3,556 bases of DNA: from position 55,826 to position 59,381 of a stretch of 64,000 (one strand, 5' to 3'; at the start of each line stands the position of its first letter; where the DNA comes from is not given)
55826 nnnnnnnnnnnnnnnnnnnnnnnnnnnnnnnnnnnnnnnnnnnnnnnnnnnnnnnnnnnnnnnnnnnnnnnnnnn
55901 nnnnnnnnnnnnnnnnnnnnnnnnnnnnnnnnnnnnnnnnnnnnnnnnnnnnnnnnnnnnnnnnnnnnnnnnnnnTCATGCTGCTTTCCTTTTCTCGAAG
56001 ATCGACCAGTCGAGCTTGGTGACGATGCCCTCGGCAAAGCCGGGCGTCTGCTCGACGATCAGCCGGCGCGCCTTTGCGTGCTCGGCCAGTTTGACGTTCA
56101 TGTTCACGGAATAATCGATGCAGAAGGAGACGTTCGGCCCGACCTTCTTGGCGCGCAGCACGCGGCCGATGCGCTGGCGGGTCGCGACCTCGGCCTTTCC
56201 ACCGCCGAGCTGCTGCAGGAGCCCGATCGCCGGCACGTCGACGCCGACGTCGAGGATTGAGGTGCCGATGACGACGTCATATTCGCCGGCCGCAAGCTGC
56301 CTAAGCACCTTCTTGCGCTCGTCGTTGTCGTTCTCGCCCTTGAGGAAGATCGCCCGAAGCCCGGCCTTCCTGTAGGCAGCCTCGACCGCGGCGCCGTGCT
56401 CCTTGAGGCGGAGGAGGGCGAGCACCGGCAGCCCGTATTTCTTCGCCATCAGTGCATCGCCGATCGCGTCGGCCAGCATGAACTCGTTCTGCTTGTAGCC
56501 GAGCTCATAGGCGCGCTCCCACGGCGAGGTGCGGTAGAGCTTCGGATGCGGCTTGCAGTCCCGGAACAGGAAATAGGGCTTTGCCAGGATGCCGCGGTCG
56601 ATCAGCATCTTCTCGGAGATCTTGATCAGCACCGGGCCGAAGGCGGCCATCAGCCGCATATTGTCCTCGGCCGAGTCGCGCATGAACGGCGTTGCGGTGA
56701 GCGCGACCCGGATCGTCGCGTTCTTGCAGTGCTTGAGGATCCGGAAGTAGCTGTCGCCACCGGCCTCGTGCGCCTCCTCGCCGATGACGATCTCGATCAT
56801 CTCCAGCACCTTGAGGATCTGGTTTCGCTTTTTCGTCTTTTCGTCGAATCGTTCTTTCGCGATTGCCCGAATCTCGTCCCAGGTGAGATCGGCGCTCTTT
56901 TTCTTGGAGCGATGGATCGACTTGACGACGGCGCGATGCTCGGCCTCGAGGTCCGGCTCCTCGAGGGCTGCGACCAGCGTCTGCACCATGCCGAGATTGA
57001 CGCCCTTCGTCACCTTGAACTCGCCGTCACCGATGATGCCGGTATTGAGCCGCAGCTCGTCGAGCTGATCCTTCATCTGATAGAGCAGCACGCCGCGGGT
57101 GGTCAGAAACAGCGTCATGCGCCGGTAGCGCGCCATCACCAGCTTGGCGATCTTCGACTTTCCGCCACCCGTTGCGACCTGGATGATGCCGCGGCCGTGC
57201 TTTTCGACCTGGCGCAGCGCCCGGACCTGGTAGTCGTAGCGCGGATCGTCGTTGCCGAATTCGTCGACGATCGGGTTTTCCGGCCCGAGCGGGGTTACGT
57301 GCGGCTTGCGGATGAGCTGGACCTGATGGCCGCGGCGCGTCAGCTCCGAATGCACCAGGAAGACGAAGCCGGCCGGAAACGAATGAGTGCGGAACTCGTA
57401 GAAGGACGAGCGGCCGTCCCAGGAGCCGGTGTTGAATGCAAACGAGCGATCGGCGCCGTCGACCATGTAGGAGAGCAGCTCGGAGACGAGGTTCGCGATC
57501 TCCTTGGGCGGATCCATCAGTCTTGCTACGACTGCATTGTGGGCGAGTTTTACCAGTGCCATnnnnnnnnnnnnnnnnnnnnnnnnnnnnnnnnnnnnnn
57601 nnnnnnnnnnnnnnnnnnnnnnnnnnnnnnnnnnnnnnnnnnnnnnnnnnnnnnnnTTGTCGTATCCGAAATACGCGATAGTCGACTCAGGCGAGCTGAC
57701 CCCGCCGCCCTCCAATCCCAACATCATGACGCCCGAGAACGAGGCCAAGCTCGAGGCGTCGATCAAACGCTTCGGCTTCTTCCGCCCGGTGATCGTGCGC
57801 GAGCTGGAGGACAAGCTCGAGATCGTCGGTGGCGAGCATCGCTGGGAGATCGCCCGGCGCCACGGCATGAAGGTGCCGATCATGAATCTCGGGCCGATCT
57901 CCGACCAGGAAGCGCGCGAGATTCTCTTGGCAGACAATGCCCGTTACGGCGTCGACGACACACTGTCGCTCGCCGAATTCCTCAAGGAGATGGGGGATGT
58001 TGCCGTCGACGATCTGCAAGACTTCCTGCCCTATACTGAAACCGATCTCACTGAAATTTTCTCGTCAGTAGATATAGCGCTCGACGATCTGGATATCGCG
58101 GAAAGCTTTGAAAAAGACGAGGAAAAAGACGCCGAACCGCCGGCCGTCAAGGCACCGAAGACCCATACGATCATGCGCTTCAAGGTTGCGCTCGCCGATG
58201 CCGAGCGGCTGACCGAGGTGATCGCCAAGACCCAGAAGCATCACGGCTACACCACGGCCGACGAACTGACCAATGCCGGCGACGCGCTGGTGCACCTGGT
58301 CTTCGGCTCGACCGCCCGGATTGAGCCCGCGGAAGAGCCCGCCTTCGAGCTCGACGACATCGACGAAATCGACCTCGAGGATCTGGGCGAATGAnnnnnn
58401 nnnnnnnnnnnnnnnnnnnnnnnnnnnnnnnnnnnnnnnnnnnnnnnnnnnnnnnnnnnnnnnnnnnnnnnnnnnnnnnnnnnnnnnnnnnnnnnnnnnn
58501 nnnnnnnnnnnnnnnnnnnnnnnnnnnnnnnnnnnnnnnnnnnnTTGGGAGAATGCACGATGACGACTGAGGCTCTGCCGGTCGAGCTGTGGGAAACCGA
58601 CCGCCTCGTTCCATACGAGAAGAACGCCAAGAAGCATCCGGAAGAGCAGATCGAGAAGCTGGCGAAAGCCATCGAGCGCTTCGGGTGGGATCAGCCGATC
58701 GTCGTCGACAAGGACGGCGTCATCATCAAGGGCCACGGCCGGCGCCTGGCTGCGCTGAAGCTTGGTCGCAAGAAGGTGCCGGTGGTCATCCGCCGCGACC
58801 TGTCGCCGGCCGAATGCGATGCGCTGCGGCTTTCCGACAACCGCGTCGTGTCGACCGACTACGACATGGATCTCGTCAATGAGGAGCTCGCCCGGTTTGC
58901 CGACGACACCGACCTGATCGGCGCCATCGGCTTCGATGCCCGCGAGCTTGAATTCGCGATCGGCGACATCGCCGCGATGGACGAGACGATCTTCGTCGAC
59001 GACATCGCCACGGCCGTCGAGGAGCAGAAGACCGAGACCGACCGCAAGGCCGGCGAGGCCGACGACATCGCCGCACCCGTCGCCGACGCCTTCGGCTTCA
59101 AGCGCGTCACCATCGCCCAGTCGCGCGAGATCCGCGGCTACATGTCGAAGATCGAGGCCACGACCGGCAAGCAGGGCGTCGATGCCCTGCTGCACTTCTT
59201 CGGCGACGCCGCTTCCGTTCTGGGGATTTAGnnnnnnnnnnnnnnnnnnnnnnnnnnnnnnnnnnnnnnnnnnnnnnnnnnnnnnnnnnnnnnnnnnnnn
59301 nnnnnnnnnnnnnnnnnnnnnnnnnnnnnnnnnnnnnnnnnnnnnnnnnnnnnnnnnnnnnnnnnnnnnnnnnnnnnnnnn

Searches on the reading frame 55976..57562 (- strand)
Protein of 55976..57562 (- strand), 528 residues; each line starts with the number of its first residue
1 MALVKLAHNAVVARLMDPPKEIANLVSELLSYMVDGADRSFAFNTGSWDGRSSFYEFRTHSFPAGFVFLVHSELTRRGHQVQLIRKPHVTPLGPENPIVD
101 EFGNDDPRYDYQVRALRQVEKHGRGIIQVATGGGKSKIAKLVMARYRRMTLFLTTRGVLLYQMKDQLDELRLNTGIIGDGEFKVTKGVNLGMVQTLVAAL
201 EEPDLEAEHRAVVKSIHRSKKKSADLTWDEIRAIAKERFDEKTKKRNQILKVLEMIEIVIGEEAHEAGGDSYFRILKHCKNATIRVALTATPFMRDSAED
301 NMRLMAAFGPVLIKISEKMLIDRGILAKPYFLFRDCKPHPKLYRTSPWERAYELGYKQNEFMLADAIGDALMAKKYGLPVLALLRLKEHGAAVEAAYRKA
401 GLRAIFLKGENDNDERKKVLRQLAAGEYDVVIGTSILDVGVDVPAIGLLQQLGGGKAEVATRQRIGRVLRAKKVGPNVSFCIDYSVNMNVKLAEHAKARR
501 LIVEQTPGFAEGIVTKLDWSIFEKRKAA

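Call 3: search_protein_families(library=pfam, proteins=[window:55976-57562:-], max_evalue=0.1)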
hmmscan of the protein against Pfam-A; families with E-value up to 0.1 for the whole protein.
window:55976-57562:- (528 aa): 6 families
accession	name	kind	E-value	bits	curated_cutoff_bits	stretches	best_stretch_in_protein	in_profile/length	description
PF04851.21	ResIII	-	2.3e-15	57.3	22.5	1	109-293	5-163/164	Type III restriction enzyme, res subunit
PF00271.37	Helicase_C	-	5.8e-11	43.1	23.5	1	380-472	18-110/110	Helicase conserved C-terminal domain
PF00270.35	DEAD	-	8.1e-06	26.1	26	1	110-293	2-161/167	DEAD/DEAH box helicase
PF16203.11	ERCC3_RAD25_C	-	3.3e-05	23.7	27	1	401-476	79-156/248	ERCC3/RAD25/XPB C-terminal helicase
PF18766.7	SWI2_SNF2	-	0.0026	17.9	26.7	1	117-311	11-170/221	SWI2/SNF2 ATPase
PF22590.2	Cas3-like_C_2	-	0.041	14.6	27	0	417-472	49-105/106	CRISPR-associated nuclease/helicase Cas3, C-terminal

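Call 4: search_protein_families(library=phrogs, proteins=[window:55976-57562:-], max_evalue=0.01)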
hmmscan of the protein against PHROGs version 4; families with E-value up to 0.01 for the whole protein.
window:55976-57562:- (528 aa): 9 families
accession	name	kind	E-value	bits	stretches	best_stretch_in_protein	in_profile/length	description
phrog_16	-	DNA, RNA and nucleotide metabolism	5.3e-80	270.9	2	105-502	270-613/986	DNA helicase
phrog_9690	-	DNA, RNA and nucleotide metabolism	1.9e-29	103.7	1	247-499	32-288/306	DNA helicase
phrog_14619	-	DNA, RNA and nucleotide metabolism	8.8e-12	46.1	1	32-208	35-231/314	DNA helicase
phrog_16259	-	DNA, RNA and nucleotide metabolism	9.8e-09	35.9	1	4-197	4-215/330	DNA helicase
phrog_16694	-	unknown function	0.00011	21.3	0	390-503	579-692/1010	-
phrog_34613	-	unknown function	0.00016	20.9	1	406-473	500-568/666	-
phrog_27849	-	unknown function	0.00017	20.8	1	400-467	469-541/664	-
phrog_6819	-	DNA, RNA and nucleotide metabolism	0.00025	20.6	1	404-445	263-304/645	Holliday junction branch migration helicase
phrog_2488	-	DNA, RNA and nucleotide metabolism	0.0023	17.7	1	109-173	20-95/579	DNA helicase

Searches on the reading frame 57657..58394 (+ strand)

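Call 42: search_protein_families(library=ncbifam, proteins=[window:57657-58394:+], max_evalue=0.1)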
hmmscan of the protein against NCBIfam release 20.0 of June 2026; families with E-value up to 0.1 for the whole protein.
window:57657-58394:+ (245 aa): 3 families
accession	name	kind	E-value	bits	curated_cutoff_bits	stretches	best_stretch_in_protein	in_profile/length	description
TIGR00180.1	parB_part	domain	7.7e-08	32.3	58.45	1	23-96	23-99/186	ParB/RepB/Spo0J family partition protein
TIGR04285.1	nucleoid_noc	exception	1e-07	31.6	315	1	26-94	23-91/255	nucleoid occlusion protein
TIGR03734.1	PRTRC_parB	hypoth_equivalog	2.6e-06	26.3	278.6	1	25-95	13-88/555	PRTRC system ParB family protein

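Call 78: search_protein_families(library=pfam, proteins=[window:57657-58394:+], max_evalue=0.001)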
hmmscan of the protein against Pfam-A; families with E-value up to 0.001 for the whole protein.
window:57657-58394:+ (245 aa): 1 family
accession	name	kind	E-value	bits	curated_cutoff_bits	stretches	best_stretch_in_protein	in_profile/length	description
PF02195.25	ParB_N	-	1.3e-09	38.4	26.3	1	23-94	21-93/95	ParB N-terminal domain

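Call 110: search_protein_families(library=phrogs, proteins=[window:57657-58394:+], max_evalue=0.001)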
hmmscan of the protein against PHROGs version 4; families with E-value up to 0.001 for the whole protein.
window:57657-58394:+ (245 aa): 14 families
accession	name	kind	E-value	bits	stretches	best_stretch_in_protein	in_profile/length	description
phrog_723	-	DNA, RNA and nucleotide metabolism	2.3e-53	182.3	1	7-215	14-216/223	ParB-like partition protein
phrog_620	-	DNA, RNA and nucleotide metabolism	5.2e-23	83.3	1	9-175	12-177/217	ParB-like partition protein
phrog_8071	-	DNA, RNA and nucleotide metabolism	1.1e-21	78.6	1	12-182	13-165/389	ParB-like partition protein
phrog_498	-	other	2.1e-18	67.2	1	7-165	36-186/633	DNA methyltransferase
phrog_2159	-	DNA, RNA and nucleotide metabolism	1.9e-13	51.5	1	9-69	64-125/365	ParB-like partition protein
phrog_940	-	DNA, RNA and nucleotide metabolism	5.4e-12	46.6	1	8-150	8-132/388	nuclease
phrog_7405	-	unknown function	7.3e-12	46.5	1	16-196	34-220/250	-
phrog_3264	-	DNA, RNA and nucleotide metabolism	2.4e-09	38.3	1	30-94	73-138/337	ParB-like partition protein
phrog_4715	-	DNA, RNA and nucleotide metabolism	1.5e-08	34.5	1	5-96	146-239/630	ParB-like partition protein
phrog_15396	-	DNA, RNA and nucleotide metabolism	9.2e-08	33.2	1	26-176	24-174/258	ParB-like partition nuclease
phrog_930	-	DNA, RNA and nucleotide metabolism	1.3e-07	32.8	1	10-206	11-211/223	ParB-like partition protein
phrog_26387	-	DNA, RNA and nucleotide metabolism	3e-06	27.9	1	3-80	7-87/252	ParB-like partition nuclease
phrog_5475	-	unknown function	1.1e-05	25.4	1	10-76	7-69/458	-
phrog_9353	-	unknown function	1.2e-05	26.3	1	13-219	18-213/245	-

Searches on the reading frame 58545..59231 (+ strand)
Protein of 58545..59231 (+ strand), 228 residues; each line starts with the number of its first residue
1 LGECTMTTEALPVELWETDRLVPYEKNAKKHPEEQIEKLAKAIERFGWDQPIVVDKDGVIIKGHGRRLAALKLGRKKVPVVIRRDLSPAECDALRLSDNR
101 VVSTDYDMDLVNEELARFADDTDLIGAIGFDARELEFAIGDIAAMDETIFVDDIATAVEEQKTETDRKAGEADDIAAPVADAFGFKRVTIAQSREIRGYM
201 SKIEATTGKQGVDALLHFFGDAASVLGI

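Call 78: search_protein_families(library=pfam, proteins=[window:58545-59231:+], max_evalue=0.001)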
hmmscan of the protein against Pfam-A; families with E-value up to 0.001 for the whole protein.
window:58545-59231:+ (228 aa): 1 family
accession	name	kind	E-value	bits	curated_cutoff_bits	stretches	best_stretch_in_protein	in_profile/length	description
PF02195.25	ParB_N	-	3.5e-06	27.4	26.3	1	28-84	19-79/95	ParB N-terminal domain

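Call 110: search_protein_families(library=phrogs, proteins=[window:58545-59231:+], max_evalue=0.001)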
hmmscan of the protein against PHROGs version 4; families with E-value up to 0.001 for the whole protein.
window:58545-59231:+ (228 aa): 19 families
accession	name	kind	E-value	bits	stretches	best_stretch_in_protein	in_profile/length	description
phrog_930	-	DNA, RNA and nucleotide metabolism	1.1e-78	265.1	1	10-221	4-215/223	ParB-like partition protein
phrog_620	-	DNA, RNA and nucleotide metabolism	1.6e-39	137.2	1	9-180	5-171/217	ParB-like partition protein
phrog_498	-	other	4.6e-36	125.5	1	6-169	28-192/633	DNA methyltransferase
phrog_15396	-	DNA, RNA and nucleotide metabolism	4.2e-30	106.4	1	11-190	2-175/258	ParB-like partition nuclease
phrog_940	-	DNA, RNA and nucleotide metabolism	1.2e-22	81.6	1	13-153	6-137/388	nuclease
phrog_8071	-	DNA, RNA and nucleotide metabolism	4.8e-20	73.2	1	14-168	8-145/389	ParB-like partition protein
phrog_18056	-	DNA, RNA and nucleotide metabolism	1.5e-15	58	1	13-105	3-94/387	ParB-like partition nuclease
phrog_9353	-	unknown function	3.9e-15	57.4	1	18-169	16-173/245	-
phrog_4715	-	DNA, RNA and nucleotide metabolism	7.5e-14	52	1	19-90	153-228/630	ParB-like partition protein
phrog_723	-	DNA, RNA and nucleotide metabolism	3.1e-13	51.1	1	13-162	13-164/223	ParB-like partition protein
phrog_3264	-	DNA, RNA and nucleotide metabolism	1.2e-08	36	1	28-100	64-139/337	ParB-like partition protein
phrog_5475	-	unknown function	7.7e-08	32.6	1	15-101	5-87/458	-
phrog_12047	-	DNA, RNA and nucleotide metabolism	2.8e-07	31.4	1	34-84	19-69/301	ParB-like partition nuclease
phrog_6218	-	DNA, RNA and nucleotide metabolism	4.2e-06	27.1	1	19-86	11-82/506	ParB-like partition protein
phrog_1033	-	DNA, RNA and nucleotide metabolism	9.8e-06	26.6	1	33-100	55-132/334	ParB-like partition protein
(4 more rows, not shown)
